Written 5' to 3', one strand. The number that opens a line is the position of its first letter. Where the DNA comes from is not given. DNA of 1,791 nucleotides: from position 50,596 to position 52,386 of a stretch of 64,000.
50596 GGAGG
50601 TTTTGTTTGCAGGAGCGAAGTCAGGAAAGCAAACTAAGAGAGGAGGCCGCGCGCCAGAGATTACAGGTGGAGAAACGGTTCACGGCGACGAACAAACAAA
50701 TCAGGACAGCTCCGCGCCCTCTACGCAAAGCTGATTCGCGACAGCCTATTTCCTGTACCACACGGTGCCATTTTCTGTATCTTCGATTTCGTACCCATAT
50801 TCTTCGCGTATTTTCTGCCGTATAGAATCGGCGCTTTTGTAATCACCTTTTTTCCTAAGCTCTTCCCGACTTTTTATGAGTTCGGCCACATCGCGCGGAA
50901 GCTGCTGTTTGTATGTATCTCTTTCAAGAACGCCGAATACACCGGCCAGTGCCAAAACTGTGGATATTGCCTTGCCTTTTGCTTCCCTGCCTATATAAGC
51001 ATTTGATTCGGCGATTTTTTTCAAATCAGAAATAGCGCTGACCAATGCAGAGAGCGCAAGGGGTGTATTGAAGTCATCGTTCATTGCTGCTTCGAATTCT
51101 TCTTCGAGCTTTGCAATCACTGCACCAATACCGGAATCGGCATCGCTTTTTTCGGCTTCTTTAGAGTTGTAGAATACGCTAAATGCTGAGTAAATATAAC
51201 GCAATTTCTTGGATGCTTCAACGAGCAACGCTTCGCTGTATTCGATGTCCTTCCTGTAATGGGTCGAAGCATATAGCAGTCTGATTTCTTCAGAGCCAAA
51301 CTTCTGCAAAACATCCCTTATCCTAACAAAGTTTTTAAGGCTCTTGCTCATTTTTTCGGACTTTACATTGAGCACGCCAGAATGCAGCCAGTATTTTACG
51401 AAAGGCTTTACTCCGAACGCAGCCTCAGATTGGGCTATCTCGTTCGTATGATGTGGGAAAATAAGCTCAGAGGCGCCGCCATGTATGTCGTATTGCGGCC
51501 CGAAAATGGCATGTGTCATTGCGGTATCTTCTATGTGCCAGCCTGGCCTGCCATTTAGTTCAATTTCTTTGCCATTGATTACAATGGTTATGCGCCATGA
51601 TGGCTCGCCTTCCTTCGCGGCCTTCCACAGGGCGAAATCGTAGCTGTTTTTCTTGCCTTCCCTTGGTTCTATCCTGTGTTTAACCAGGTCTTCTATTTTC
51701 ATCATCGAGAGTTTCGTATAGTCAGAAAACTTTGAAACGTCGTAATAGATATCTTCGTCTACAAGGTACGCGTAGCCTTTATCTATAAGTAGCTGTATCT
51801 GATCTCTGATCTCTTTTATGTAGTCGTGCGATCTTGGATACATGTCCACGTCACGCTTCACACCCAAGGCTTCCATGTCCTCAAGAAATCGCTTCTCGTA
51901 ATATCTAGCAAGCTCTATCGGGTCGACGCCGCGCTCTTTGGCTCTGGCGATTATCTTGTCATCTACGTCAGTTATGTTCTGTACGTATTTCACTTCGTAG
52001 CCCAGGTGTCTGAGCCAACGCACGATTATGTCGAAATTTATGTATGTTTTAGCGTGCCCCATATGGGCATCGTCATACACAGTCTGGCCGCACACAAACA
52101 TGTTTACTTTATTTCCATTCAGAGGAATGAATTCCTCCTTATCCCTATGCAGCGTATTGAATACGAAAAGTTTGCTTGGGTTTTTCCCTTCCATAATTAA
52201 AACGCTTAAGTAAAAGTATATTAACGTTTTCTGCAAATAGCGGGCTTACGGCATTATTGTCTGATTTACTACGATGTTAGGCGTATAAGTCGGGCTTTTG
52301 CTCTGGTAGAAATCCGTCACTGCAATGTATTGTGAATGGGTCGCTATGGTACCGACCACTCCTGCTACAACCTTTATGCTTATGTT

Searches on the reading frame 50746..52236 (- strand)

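Call 26: search_protein_families(library=pfam, proteins=[window:50746-52236:-], max_evalue=0.00001)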
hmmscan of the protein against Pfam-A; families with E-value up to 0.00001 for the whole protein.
window:50746-52236:- (496 aa): 4 families
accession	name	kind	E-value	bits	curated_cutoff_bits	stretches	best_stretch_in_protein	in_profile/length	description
PF01406.26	tRNA-synt_1e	-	1.8e-110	369.5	27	1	37-342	3-300/301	tRNA synthetases class I (C) catalytic domain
PF09334.17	tRNA-synt_1g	-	3.1e-17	62.9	20.1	1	55-169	12-126/391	tRNA synthetases class I (M)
PF00133.28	tRNA-synt_1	-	2.2e-11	43.6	22.7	1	264-333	344-413/414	tRNA synthetases class I (I, L, M and V)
PF09190.17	DALR_2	-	5.4e-10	40.1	22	1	380-438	1-57/57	DALR domain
